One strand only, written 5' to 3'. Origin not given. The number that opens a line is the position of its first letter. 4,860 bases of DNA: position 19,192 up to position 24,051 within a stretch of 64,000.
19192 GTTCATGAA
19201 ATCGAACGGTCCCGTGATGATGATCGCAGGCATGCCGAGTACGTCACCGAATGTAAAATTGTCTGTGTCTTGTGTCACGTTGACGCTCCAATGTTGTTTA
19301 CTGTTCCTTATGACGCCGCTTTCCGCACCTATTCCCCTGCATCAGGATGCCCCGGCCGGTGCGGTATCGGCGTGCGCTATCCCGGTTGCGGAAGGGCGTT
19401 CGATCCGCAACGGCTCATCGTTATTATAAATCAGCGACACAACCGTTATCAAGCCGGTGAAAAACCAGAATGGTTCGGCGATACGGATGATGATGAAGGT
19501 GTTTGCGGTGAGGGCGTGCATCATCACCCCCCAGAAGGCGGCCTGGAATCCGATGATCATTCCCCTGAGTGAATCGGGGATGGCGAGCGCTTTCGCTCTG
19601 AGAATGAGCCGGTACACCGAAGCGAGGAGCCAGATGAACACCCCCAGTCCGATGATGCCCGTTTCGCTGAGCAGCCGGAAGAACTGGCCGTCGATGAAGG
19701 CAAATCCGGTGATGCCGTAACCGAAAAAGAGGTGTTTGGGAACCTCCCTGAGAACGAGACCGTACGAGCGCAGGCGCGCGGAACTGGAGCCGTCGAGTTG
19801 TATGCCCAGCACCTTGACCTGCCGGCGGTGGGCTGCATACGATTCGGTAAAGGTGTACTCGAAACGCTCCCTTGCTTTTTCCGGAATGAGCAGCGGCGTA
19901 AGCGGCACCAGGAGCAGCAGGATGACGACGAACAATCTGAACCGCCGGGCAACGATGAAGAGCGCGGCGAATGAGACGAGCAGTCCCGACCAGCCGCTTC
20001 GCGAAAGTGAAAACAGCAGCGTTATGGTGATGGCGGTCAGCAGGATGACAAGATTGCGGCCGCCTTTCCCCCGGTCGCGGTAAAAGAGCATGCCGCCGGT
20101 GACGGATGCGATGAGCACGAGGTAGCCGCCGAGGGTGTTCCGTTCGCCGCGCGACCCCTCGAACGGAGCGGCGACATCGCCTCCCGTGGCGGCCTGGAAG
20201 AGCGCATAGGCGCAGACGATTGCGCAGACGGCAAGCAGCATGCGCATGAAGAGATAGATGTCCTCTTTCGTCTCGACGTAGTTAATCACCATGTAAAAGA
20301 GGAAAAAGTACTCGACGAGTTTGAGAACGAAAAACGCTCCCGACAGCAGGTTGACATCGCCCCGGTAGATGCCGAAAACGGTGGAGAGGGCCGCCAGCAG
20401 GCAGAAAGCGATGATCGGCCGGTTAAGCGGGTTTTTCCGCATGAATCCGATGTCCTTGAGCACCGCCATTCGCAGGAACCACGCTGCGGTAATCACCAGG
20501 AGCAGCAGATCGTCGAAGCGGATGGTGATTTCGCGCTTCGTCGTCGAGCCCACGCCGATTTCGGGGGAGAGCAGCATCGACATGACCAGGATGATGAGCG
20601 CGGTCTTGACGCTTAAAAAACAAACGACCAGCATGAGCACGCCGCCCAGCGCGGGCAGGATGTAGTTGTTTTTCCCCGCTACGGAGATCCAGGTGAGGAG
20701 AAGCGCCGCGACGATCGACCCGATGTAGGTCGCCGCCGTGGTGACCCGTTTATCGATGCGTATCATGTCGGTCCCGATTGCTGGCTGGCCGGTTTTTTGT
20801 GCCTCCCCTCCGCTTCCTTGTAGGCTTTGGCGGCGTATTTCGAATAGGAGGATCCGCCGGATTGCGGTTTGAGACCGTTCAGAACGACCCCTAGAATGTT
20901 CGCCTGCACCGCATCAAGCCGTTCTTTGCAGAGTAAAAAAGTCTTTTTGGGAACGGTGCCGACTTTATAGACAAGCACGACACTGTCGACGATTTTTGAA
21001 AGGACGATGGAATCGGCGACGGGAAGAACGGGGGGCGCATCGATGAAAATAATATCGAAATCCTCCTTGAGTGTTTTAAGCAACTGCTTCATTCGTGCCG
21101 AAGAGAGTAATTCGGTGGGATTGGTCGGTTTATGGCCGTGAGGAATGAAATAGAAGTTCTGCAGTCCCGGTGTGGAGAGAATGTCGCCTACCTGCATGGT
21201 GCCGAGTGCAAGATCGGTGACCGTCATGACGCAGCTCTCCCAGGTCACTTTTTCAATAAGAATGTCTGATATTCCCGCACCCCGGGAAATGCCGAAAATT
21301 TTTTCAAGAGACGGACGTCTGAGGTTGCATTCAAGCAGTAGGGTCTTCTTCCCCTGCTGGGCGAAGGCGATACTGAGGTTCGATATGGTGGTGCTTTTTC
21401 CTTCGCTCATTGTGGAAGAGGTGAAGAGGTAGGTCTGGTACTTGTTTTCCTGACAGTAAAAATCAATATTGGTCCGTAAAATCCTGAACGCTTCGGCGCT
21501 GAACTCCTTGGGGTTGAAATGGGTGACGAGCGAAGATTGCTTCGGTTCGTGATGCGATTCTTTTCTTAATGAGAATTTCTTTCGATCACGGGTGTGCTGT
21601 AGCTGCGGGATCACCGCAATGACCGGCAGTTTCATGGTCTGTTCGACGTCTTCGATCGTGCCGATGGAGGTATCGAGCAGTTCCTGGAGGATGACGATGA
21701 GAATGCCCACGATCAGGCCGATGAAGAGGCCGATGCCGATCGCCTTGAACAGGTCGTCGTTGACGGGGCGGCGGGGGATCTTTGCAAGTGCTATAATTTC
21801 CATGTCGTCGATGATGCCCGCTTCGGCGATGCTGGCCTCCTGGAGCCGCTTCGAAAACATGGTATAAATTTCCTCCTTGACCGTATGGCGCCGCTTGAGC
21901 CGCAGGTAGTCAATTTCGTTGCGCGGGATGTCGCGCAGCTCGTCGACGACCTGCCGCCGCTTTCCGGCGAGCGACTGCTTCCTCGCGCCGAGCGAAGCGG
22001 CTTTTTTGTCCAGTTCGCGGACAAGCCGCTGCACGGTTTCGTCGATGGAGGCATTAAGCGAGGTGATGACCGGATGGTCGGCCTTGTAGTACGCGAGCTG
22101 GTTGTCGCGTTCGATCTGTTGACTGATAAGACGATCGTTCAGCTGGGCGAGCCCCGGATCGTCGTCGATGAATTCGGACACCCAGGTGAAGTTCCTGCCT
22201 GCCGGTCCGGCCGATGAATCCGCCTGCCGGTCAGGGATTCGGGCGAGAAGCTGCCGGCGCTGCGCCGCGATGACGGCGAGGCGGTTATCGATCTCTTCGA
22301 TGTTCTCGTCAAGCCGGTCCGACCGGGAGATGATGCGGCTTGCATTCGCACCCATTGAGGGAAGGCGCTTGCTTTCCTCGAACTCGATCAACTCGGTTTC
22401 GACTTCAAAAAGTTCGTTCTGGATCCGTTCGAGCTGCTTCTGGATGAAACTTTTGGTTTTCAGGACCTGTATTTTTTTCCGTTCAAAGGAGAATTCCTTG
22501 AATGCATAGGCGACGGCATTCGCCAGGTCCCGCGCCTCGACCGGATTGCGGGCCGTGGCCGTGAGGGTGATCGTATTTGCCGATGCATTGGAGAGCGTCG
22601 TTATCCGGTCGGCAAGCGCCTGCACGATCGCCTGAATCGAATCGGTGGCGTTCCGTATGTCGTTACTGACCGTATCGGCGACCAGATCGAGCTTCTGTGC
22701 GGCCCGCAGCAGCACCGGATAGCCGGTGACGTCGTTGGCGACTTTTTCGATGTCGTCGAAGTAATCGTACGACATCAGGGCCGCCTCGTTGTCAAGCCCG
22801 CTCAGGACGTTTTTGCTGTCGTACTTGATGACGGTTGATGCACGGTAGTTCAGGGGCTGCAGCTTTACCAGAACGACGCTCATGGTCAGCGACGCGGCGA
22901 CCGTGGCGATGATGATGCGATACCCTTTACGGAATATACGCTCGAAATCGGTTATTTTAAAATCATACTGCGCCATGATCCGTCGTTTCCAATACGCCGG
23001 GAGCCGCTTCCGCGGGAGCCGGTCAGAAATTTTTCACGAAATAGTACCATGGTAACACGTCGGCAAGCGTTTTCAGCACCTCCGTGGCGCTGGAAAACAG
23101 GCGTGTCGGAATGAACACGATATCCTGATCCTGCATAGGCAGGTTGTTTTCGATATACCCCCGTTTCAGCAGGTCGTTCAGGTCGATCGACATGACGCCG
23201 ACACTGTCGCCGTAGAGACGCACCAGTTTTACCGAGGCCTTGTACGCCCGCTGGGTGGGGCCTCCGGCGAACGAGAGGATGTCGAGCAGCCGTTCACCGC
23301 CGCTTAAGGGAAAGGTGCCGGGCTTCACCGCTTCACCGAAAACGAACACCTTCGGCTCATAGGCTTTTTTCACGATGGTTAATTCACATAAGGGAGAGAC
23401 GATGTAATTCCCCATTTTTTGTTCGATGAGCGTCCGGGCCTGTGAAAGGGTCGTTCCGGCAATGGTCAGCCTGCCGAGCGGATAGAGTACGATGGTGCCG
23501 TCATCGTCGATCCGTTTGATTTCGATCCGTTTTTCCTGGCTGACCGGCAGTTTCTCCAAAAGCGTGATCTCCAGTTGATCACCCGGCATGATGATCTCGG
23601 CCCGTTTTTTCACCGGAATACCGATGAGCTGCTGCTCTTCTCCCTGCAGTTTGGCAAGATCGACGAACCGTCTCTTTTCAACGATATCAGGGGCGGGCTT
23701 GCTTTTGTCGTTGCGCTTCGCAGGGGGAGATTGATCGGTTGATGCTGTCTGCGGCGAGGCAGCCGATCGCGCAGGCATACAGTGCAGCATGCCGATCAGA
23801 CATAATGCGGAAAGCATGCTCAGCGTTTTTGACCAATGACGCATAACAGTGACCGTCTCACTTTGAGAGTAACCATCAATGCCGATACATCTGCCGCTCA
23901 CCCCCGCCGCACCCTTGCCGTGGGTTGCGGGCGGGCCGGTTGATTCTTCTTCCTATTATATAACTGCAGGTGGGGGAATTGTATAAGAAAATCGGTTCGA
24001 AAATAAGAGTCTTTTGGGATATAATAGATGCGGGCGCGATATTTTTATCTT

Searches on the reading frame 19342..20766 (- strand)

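Call 8: search_protein_families(library=pfam, proteins=[window:19342-20766:-], max_evalue=0.001)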
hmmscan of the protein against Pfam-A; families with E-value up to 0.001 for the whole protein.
window:19342-20766:- (474 aa): 1 family
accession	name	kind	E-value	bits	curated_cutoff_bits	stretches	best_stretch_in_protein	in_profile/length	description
PF04932.20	Wzy_C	-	5.9e-08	33.1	31.7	1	244-373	4-144/149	O-Antigen ligase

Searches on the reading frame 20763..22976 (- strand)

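Call 7: search_protein_families(library=pfam, proteins=[window:20763-22976:-], max_evalue=0.001)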
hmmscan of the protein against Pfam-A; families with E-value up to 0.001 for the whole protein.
window:20763-22976:- (737 aa): 4 families
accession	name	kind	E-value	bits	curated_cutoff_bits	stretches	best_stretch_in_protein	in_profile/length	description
PF13807.11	GNVR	-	1.6e-10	41.2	27.7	1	356-432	5-81/82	G-rich domain on putative tyrosine kinase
PF13614.12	AAA_31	-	5.3e-09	36.7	27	1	526-670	14-147/177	AAA domain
PF01656.29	CbiA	-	3.9e-06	27.3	25.4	0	525-713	10-94/125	CobQ/CobB/MinD/ParA nucleotide binding domain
PF10609.15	ParA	-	0.00031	20.7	27.1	0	526-700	16-173/246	NUBPL iron-transfer P-loop NTPase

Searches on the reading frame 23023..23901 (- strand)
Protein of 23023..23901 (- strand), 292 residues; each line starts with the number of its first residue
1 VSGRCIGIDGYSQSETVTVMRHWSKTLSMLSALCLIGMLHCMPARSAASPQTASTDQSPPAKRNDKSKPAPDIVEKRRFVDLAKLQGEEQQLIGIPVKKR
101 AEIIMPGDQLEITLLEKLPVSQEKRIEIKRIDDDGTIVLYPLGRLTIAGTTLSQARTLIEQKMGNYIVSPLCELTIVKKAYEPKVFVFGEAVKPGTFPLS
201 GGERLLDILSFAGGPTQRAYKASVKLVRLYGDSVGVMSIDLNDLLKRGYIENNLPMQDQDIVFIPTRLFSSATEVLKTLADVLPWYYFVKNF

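Call 7: search_protein_families(library=pfam, proteins=[window:23023-23901:-], max_evalue=0.001)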
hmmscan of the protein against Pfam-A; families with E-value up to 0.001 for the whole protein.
window:23023-23901:- (292 aa): 3 families
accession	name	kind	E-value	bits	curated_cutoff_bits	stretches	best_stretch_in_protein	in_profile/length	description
PF02563.21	Poly_export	-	7.5e-11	42.5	28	1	103-175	8-75/77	Polysaccharide biosynthesis/export protein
PF10531.15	SLBB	-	2.1e-09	37.5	27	1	184-234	1-52/55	SLBB domain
PF22461.2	SLBB_2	-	6.2e-09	36.3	27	1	184-264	2-79/79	SLBB domain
